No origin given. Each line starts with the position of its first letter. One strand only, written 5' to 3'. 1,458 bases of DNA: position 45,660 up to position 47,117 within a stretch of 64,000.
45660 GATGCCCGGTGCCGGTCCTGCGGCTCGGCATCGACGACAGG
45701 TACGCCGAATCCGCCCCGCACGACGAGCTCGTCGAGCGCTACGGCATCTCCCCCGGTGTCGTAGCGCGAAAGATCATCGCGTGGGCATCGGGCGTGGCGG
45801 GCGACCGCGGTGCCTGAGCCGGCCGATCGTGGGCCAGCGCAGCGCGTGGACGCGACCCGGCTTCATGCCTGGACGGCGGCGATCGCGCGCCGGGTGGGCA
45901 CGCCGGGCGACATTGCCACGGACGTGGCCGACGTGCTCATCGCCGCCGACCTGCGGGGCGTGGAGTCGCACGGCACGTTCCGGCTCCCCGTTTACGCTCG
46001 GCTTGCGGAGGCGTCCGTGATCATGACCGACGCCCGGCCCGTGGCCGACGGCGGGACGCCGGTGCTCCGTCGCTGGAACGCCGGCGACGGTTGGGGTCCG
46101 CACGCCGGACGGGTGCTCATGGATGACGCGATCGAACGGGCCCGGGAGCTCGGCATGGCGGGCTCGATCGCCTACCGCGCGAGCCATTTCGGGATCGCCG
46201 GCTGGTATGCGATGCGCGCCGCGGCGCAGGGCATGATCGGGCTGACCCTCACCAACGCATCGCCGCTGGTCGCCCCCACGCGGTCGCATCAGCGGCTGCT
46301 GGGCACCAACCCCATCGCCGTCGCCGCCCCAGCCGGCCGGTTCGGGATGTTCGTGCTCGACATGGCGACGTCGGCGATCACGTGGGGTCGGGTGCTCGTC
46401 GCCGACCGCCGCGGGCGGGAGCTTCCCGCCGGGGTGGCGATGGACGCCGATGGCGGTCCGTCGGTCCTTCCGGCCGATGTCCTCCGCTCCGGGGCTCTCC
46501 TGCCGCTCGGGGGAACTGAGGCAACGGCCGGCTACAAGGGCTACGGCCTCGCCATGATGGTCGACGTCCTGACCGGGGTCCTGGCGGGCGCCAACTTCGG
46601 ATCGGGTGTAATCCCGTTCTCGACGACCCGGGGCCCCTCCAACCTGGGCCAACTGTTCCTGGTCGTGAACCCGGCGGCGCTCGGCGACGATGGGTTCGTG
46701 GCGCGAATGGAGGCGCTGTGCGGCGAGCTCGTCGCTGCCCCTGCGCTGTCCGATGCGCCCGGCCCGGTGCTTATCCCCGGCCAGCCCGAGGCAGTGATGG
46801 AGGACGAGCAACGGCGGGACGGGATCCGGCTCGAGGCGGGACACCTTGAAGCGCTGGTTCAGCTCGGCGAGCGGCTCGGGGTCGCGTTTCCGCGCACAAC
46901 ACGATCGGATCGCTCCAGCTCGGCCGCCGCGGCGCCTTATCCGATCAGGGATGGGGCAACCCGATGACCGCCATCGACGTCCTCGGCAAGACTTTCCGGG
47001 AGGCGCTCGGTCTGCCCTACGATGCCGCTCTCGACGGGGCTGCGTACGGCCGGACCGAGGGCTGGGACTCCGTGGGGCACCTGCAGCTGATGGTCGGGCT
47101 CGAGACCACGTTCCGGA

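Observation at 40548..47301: Split transketolase, Ldh_2 reductase, carrier protein and adenylating enzyme embedded in the glycan locus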

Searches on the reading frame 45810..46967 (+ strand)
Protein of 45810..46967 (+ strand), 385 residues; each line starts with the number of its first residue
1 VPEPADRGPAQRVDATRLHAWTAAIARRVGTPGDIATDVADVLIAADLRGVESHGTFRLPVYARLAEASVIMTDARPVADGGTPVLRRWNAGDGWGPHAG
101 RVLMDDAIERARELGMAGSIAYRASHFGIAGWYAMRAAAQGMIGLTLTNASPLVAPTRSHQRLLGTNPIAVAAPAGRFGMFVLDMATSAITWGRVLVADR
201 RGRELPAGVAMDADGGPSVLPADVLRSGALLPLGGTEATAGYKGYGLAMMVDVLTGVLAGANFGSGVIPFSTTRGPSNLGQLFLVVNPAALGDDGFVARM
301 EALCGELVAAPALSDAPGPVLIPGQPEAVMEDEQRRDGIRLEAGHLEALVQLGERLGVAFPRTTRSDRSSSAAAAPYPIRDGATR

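Call 6: search_protein_families(library=pfam, proteins=[window:45810-46967:+], max_evalue=0.01)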
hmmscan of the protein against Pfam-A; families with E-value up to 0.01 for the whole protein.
window:45810-46967:+ (385 aa): 1 family
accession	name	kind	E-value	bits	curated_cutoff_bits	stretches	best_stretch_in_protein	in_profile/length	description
PF02615.19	Ldh_2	-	7.4e-98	328.2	38.8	1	13-349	1-332/333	Malate/L-lactate dehydrogenase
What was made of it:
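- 45810..46967 (+): Ldh_2-family NAD(P)-dependent 2-hydroxyacid/2-oxoacid oxidoreductase. PF02615, 328 bits (call 6).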

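Call 9: find_homologous_proteins(query=window:45810-46967:+, max_evalue=1e-20)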
Query window:45810-46967:+ (385 aa): 7204 proteins with E <= 1e-20 among 8000 candidates; the best 120 are listed.
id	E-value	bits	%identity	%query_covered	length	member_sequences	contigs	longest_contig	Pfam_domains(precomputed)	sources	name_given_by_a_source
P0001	6.1e-237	804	100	97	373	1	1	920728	PF02615.20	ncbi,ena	-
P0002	2.1e-192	658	83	96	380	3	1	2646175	PF02615.20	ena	-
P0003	2.8e-181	621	81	94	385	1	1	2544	PF02615.20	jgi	jgi:LDH2 family malate/lactate/ureidoglycolate dehydrogenase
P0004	3.7e-180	617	79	92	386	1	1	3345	PF02615.20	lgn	-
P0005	6.9e-178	610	81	91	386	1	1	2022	PF02615.20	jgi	jgi:LDH2 family malate/lactate/ureidoglycolate dehydrogenase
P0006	1.1e-177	609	80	94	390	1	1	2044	PF02615.20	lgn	-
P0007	1.2e-176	606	79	92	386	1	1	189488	PF02615.20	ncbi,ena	-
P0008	6.0e-175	600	78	92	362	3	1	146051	PF02615.20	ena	-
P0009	2.9e-173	595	80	91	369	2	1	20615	PF02615.20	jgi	jgi:LDH2 family malate/lactate/ureidoglycolate dehydrogenase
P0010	6.4e-173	593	79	90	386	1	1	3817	PF02615.20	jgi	jgi:LDH2 family malate/lactate/ureidoglycolate dehydrogenase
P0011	3.0e-172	591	80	89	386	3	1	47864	PF02615.20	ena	-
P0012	7.4e-167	573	78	91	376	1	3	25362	PF02615.20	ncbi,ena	-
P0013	3.7e-166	571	73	95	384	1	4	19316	PF02615.20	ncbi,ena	-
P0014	4.6e-166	571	73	96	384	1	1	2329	PF02615.20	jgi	-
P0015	2.9e-162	558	73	93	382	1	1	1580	PF02615.20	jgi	jgi:L-2-hydroxycarboxylate dehydrogenase (NAD+)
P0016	1.6e-158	546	70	98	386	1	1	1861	PF02615.20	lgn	-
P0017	2.1e-155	536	69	94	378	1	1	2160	PF02615.20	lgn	-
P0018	5.7e-155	534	71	92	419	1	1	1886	PF02615.20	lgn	-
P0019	5.8e-155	534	72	91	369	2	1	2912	PF02615.20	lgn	-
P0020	4.2e-154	532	71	91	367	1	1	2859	PF02615.20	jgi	jgi:LDH2 family malate/lactate/ureidoglycolate dehydrogenase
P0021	5.7e-153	528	70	91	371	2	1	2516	PF02615.20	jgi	jgi:LDH2 family malate/lactate/ureidoglycolate dehydrogenase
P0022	2.4e-152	526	71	91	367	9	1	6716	PF02615.20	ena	-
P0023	6.9e-151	521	70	91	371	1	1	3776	PF02615.20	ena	-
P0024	1.3e-150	520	71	91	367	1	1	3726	PF02615.20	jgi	jgi:L-2-hydroxycarboxylate dehydrogenase (NAD+)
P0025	2.8e-147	509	69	91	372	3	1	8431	PF02615.20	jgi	-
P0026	3.0e-147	509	68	91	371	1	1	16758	PF02615.20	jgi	jgi:LDH2 family malate/lactate/ureidoglycolate dehydrogenase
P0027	1.9e-146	506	72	88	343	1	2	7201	PF02615.20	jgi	jgi:LDH2 family malate/lactate/ureidoglycolate dehydrogenase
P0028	7.3e-142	491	67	92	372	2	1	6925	PF02615.20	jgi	jgi:LDH2 family malate/lactate/ureidoglycolate dehydrogenase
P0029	8.0e-141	488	65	91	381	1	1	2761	PF02615.20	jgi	jgi:LDH2 family malate/lactate/ureidoglycolate dehydrogenase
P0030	1.2e-138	481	66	91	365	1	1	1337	PF02615.20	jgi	jgi:LDH2 family malate/lactate/ureidoglycolate dehydrogenase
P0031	1.0e-136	474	65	91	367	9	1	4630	PF02615.20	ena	-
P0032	1.4e-136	474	64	91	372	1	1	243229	PF02615.20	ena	-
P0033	2.9e-135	470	62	97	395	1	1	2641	PF02615.20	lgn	-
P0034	1.8e-132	460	63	91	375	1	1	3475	PF02615.20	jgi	jgi:LDH2 family malate/lactate/ureidoglycolate dehydrogenase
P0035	3.4e-132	459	65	91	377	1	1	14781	PF02615.20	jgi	-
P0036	5.1e-132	459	60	93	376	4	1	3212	PF02615.20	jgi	jgi:LDH2 family malate/lactate/ureidoglycolate dehydrogenase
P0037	1.9e-131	457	63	91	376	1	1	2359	PF02615.20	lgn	-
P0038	7.7e-131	455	63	91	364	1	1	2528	PF02615.20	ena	-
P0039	1.4e-130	454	64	91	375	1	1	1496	PF02615.20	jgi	jgi:LDH2 family malate/lactate/ureidoglycolate dehydrogenase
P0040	1.5e-129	451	62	91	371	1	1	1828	PF02615.20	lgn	-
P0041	3.0e-129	450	63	92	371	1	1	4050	PF02615.20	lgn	-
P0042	6.1e-128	445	81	67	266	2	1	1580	PF02615.20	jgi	jgi:LDH2 family malate/lactate/ureidoglycolate dehydrogenase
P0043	7.5e-128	445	64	88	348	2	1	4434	PF02615.20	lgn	-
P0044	9.3e-128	445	60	91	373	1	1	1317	PF02615.20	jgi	jgi:LDH2 family malate/lactate/ureidoglycolate dehydrogenase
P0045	1.8e-127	444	61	91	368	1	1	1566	PF02615.20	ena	-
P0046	3.4e-127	443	60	92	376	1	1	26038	PF02615.20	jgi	jgi:LDH2 family malate/lactate/ureidoglycolate dehydrogenase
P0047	1.1e-126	441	61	91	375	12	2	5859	PF02615.20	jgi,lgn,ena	-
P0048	1.2e-126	441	63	91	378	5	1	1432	PF02615.20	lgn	-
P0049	1.4e-126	441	60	91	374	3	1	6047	PF02615.20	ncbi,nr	ncbi:MAG TPA: Ldh family oxidoreductase [Candidatus Deferrimicrobium sp.]|nr:Ldh family oxidoreducta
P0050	2.4e-126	440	61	92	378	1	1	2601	PF02615.20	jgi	jgi:L-2-hydroxycarboxylate dehydrogenase (NAD+)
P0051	5.3e-126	439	62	91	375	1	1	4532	PF02615.20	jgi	jgi:LDH2 family malate/lactate/ureidoglycolate dehydrogenase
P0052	2.7e-125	437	59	91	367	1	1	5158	PF02615.20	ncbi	-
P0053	1.1e-122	428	60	91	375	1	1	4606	PF02615.20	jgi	jgi:LDH2 family malate/lactate/ureidoglycolate dehydrogenase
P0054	2.8e-122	427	59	91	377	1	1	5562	PF02615.20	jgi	jgi:LDH2 family malate/lactate/ureidoglycolate dehydrogenase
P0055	3.2e-122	427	62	90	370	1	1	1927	PF02615.20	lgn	-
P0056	5.7e-122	426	61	91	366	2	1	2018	PF02615.20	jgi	jgi:LDH2 family malate/lactate/ureidoglycolate dehydrogenase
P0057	9.2e-122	425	59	91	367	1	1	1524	PF02615.20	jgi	-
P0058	9.3e-122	425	57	94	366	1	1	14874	PF02615.20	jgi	jgi:LDH2 family malate/lactate/ureidoglycolate dehydrogenase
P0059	5.3e-121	423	58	94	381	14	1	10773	PF02615.20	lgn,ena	-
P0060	7.4e-121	422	57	94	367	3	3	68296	PF02615.20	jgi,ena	-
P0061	3.0e-120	420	61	91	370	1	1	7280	PF02615.20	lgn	-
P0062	1.1e-119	418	57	92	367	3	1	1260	PF02615.20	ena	-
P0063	2.3e-119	417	57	91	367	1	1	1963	PF02615.20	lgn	-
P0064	5.6e-119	416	56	92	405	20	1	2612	PF02615.20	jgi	-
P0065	1.3e-118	415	58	91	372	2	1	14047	PF02615.20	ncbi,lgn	-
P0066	3.5e-118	413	55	96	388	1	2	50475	PF02615.20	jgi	jgi:L-2-hydroxycarboxylate dehydrogenase (NAD+)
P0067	4.7e-118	413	57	91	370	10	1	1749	PF02615.20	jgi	-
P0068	9.5e-118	412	57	94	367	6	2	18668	PF02615.20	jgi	-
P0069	1.1e-117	412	56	95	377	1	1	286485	PF02615.20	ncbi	ncbi:MAG: Ldh family oxidoreductase [Chloroflexota bacterium]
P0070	1.7e-117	411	58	91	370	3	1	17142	PF02615.20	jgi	-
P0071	2.4e-117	411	55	94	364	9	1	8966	PF02615.20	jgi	jgi:LDH2 family malate/lactate/ureidoglycolate dehydrogenase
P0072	3.7e-117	410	56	91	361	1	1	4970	PF02615.20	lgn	-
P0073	4.2e-117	410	56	92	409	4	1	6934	PF02615.20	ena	-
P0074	8.3e-117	409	59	90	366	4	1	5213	PF02615.20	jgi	-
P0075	8.8e-117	409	58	91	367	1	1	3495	PF02615.20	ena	-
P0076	1.3e-116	408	56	94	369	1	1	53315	PF02615.20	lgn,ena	-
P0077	1.6e-116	408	57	94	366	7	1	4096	PF02615.20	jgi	jgi:LDH2 family malate/lactate/ureidoglycolate dehydrogenase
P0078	2.0e-116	408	57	94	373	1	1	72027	PF02615.20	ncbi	ncbi:MAG: Ldh family oxidoreductase [Acidobacteriota bacterium]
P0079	2.6e-116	407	56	91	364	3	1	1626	PF02615.20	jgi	-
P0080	2.9e-116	407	56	94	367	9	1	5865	PF02615.20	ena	-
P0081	2.9e-116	407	58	90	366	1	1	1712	PF02615.20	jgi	jgi:LDH2 family malate/lactate/ureidoglycolate dehydrogenase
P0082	4.6e-116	406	54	99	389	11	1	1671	PF02615.20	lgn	-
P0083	5.5e-116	406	57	94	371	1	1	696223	PF02615.20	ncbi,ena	-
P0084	8.2e-116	406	56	91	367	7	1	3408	PF02615.20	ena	-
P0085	9.4e-116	405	54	94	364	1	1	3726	PF02615.20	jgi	jgi:LDH2 family malate/lactate/ureidoglycolate dehydrogenase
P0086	9.5e-116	405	57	93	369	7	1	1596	PF02615.20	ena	-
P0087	1.4e-115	405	56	91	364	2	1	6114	PF02615.20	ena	-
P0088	1.5e-115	405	55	94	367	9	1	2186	PF02615.20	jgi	jgi:LDH2 family malate/lactate/ureidoglycolate dehydrogenase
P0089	1.6e-115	405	57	97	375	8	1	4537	PF02615.20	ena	-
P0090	1.9e-115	404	55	94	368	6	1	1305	PF02615.20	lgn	-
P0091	2.2e-115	404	56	91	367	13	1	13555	PF02615.20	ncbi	-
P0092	2.7e-115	404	55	96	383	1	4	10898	PF02615.20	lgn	-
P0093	3.5e-115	403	57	91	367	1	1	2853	PF02615.20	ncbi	-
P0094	3.9e-115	403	55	94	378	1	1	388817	PF02615.20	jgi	jgi:LDH2 family malate/lactate/ureidoglycolate dehydrogenase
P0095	3.9e-115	403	57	94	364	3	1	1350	PF02615.20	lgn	-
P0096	4.1e-115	403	56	92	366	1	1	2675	PF02615.20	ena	-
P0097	7.7e-115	402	57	91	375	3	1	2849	PF02615.20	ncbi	ncbi:MAG: Ldh family oxidoreductase [Thermoanaerobaculia bacterium]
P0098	7.8e-115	402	55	94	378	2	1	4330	PF02615.20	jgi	jgi:L-2-hydroxycarboxylate dehydrogenase (NAD+)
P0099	8.7e-115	402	57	91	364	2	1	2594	PF02615.20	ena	-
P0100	1.6e-114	401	57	93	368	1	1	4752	PF02615.20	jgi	jgi:LDH2 family malate/lactate/ureidoglycolate dehydrogenase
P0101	1.6e-114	401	52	100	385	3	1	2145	PF02615.20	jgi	jgi:LDH2 family malate/lactate/ureidoglycolate dehydrogenase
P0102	2.0e-114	401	56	94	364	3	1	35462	PF02615.20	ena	-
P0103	2.7e-114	401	58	91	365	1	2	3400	PF02615.20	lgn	-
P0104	4.4e-114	400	57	91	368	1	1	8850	PF02615.20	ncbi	-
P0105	7.6e-114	399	55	91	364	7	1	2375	PF02615.20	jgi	jgi:L-2-hydroxycarboxylate dehydrogenase (NAD+)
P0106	9.8e-114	399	54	94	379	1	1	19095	PF02615.20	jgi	jgi:LDH2 family malate/lactate/ureidoglycolate dehydrogenase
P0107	1.1e-113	398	54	94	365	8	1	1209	PF02615.20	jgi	jgi:L-2-hydroxycarboxylate dehydrogenase (NAD+)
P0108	1.1e-113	398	61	78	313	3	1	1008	PF02615.20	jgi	jgi:LDH2 family malate/lactate/ureidoglycolate dehydrogenase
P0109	1.5e-113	398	56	94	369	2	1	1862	PF02615.20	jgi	-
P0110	1.6e-113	398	57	95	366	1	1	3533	PF02615.20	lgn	-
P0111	1.6e-113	398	56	91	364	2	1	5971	PF02615.20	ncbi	-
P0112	1.6e-113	398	55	94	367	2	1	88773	PF02615.20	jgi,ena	-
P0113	2.2e-113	398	55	91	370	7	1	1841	PF02615.20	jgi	-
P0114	3.2e-113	397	55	94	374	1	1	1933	PF02615.20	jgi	jgi:L-2-hydroxycarboxylate dehydrogenase (NAD+)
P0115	3.3e-113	397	54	94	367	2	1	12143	PF02615.20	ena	-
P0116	4.3e-113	397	57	92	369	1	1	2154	PF02615.20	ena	-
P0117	4.4e-113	397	58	89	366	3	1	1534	PF02615.20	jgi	-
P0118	6.4e-113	396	53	95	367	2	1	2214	PF02615.20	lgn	-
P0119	7.7e-113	396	54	94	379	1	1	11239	PF02615.20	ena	-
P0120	7.7e-113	396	56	95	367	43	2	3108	PF02615.20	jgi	jgi:L-2-hydroxycarboxylate dehydrogenase (NAD+)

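Call 10: find_encoding_contigs(protein=P0001, flank=10000, max_places=3)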
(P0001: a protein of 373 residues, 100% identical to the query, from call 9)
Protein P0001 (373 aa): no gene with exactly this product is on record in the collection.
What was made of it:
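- Tried and rejected: (4) A look-up of the window's own Ldh_2 product found no record, so the source contig could not be retrieved (call 10).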

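Call 11: find_encoding_contigs(protein=P0002, flank=10000, max_places=3)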
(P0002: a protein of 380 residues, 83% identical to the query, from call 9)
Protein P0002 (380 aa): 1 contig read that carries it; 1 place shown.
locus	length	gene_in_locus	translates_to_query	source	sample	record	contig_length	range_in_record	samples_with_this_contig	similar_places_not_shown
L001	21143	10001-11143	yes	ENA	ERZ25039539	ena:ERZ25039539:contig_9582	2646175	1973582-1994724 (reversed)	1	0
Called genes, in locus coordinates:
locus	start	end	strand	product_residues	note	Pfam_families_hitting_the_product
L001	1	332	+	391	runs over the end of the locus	PF13480:Acetyltransf_6, PF02388:FemAB (weak)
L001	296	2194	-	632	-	PF01619:Pro_dh, PF02397:Bac_transf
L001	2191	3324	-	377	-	PF01041:DegT_DnrJ_EryC1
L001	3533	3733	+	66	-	-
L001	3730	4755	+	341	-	PF02388:FemAB (faint), PF13480:Acetyltransf_6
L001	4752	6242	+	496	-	PF00501:AMP-binding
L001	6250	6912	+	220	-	PF25087:GMPPB_C, PF21711:DCTN5 (weak), PF25084:LbH_EIF2B (weak), PF00132:Hexapep, PF14602:Hexapep_2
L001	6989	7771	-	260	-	PF05711:TylF, PF13578:Methyltransf_24 (weak)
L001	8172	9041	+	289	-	PF00456:Transketolase_N, PF13292:DXP_synthase_N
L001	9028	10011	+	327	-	PF02779:Transket_pyr, PF02780:Transketolase_C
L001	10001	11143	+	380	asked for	PF02615:Ldh_2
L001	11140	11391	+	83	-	-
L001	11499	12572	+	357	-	PF13480:Acetyltransf_6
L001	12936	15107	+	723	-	-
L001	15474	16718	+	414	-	-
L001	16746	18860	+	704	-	-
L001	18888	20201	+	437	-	-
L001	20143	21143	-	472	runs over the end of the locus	PF13439:Glyco_transf_4, PF13579:Glyco_trans_4_4, PF00534:Glycos_transf_1, PF13692:Glyco_trans_1_4, PF13524:Glyco_trans_1_2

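Call 20: find_encoding_contigs(protein=P0007, flank=10000, max_places=2)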
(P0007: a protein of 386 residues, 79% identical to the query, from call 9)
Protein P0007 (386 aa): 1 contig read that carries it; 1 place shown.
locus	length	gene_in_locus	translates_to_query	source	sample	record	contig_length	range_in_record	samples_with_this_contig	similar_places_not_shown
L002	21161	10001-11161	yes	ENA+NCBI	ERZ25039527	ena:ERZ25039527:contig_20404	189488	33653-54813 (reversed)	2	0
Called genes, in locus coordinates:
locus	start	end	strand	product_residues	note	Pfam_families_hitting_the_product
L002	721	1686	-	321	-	PF02540:NAD_synthase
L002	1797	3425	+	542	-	PF00501:AMP-binding, PF13193:AMP-binding_C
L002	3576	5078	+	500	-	PF00583:Acetyltransf_1, PF13302:Acetyltransf_3, PF13508:Acetyltransf_7 (weak), PF02388:FemAB (faint), PF13480:Acetyltransf_6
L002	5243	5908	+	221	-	PF25084:LbH_EIF2B, PF25087:GMPPB_C (weak), PF00132:Hexapep, PF14602:Hexapep_2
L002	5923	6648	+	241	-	PF13489:Methyltransf_23 (weak), PF08241:Methyltransf_11, PF08242:Methyltransf_12, PF13649:Methyltransf_25, PF13847:Methyltransf_31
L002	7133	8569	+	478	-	PF00501:AMP-binding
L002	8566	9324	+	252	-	PF02397:Bac_transf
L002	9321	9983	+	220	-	PF25087:GMPPB_C (weak), PF25084:LbH_EIF2B (weak), PF00132:Hexapep, PF14602:Hexapep_2, PF00132:Hexapep (weak)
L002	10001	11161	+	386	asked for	PF02615:Ldh_2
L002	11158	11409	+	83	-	-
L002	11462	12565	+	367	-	PF13480:Acetyltransf_6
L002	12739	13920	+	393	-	PF13477:Glyco_trans_4_2 (weak), PF13439:Glyco_transf_4, PF13579:Glyco_trans_4_4, PF00534:Glycos_transf_1, PF13692:Glyco_trans_1_4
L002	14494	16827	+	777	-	PF13229:Beta_helix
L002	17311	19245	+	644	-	-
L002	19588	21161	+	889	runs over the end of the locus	PF13231:PMT_2 (weak), PF13229:Beta_helix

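Call 21: find_encoding_contigs(protein=P0032, flank=10000, max_places=2)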
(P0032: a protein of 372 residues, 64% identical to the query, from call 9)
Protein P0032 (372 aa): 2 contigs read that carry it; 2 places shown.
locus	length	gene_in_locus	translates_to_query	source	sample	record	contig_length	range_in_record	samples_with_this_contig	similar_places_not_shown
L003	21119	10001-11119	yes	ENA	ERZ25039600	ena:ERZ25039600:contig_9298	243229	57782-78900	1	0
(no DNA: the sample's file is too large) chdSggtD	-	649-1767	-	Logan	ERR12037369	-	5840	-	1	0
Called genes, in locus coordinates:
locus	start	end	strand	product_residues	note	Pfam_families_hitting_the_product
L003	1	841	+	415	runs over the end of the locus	PF01943:Polysacc_synt (weak), PF13440:Polysacc_synt_3 (weak)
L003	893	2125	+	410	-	PF23019:DUF7033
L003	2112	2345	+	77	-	-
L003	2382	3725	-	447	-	PF03446:NAD_binding_2 (weak), PF03721:UDPG_MGDP_dh_N, PF00984:UDPG_MGDP_dh, PF03720:UDPG_MGDP_dh_C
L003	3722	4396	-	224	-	PF22725:GFO_IDH_MocA_C3, PF02894:GFO_IDH_MocA_C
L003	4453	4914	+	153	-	-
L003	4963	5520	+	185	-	-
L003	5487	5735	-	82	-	PF01041:DegT_DnrJ_EryC1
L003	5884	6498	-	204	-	PF00132:Hexapep, PF25084:LbH_EIF2B, PF25087:GMPPB_C (weak), PF14602:Hexapep_2, PF00132:Hexapep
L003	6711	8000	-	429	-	PF13439:Glyco_transf_4, PF13579:Glyco_trans_4_4, PF00534:Glycos_transf_1, PF13692:Glyco_trans_1_4, PF13524:Glyco_trans_1_2 (weak)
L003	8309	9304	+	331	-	PF13480:Acetyltransf_6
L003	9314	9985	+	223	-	PF25087:GMPPB_C (faint), PF25084:LbH_EIF2B (faint), PF00132:Hexapep, PF14602:Hexapep_2 (weak)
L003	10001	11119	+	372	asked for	PF02615:Ldh_2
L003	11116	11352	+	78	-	-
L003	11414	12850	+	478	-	PF00501:AMP-binding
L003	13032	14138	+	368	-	PF01041:DegT_DnrJ_EryC1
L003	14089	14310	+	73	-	-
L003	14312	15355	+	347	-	PF13480:Acetyltransf_6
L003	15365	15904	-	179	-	-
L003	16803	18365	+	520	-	PF13727:CoA_binding_3 (weak), PF01073:3Beta_HSD, PF01370:Epimerase, PF02719:Polysacc_synt_2, PF04321:RmlD_sub_bind, PF08659:KR, PF16363:GDP_Man_Dehyd, PF07993:NAD_binding_4 (weak), +1 more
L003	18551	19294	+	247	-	PF01643:Acyl-ACP_TE, PF20791:Acyl-ACP_TE_C (faint), PF13279:4HBT_2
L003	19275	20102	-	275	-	PF01026:TatD_DNase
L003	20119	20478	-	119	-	PF00903:Glyoxalase, PF18029:Glyoxalase_6 (weak), PF22677:Ble-like_N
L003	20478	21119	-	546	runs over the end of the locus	PF09334:tRNA-synt_1g, PF00133:tRNA-synt_1, PF19303:Anticodon_3 (weak)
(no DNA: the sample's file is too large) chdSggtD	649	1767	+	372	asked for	PF02615:Ldh_2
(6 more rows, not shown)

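Call 22: find_encoding_contigs(protein=P0069, flank=10000, max_places=2)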
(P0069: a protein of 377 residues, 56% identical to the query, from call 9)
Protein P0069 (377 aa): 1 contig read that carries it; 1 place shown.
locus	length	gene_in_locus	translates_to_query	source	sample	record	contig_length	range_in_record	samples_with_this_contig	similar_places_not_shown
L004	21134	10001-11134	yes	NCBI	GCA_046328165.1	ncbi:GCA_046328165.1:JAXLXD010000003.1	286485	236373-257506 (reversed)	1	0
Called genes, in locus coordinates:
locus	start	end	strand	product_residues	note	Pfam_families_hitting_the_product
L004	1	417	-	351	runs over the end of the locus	PF00962:A_deaminase, PF01979:Amidohydro_1 (weak)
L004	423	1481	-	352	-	PF16881:LIAS_N, PF04055:Radical_SAM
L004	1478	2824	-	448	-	PF00364:Biotin_lipoyl, PF02817:E3_binding, PF00198:2-oxoacid_dh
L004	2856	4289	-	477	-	PF01134:GIDA (weak), PF01262:AlaDh_PNT_C (faint), PF02737:3HCDH_N (faint), PF03486:HI0933_like (faint), PF07992:Pyr_redox_2, PF12831:FAD_oxidored, PF00070:Pyr_redox, PF02852:Pyr_redox_dim, +2 more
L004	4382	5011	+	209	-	PF02660:G3P_acyltransf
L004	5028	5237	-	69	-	-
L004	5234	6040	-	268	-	PF03853:YjeF_N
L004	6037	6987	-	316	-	PF00730:HhH-GPD, PF00633:HHH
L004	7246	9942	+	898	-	-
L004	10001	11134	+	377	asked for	PF02615:Ldh_2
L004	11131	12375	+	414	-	PF01266:DAO, PF07992:Pyr_redox_2 (faint)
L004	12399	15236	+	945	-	PF13298:LigD_N, PF01068:DNA_ligase_A_M, PF04679:DNA_ligase_A_C, PF21686:LigD_Prim-Pol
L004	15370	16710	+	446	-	PF02492:cobW (weak)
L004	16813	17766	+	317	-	PF00497:SBP_bac_3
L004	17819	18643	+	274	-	PF00528:BPD_transp_1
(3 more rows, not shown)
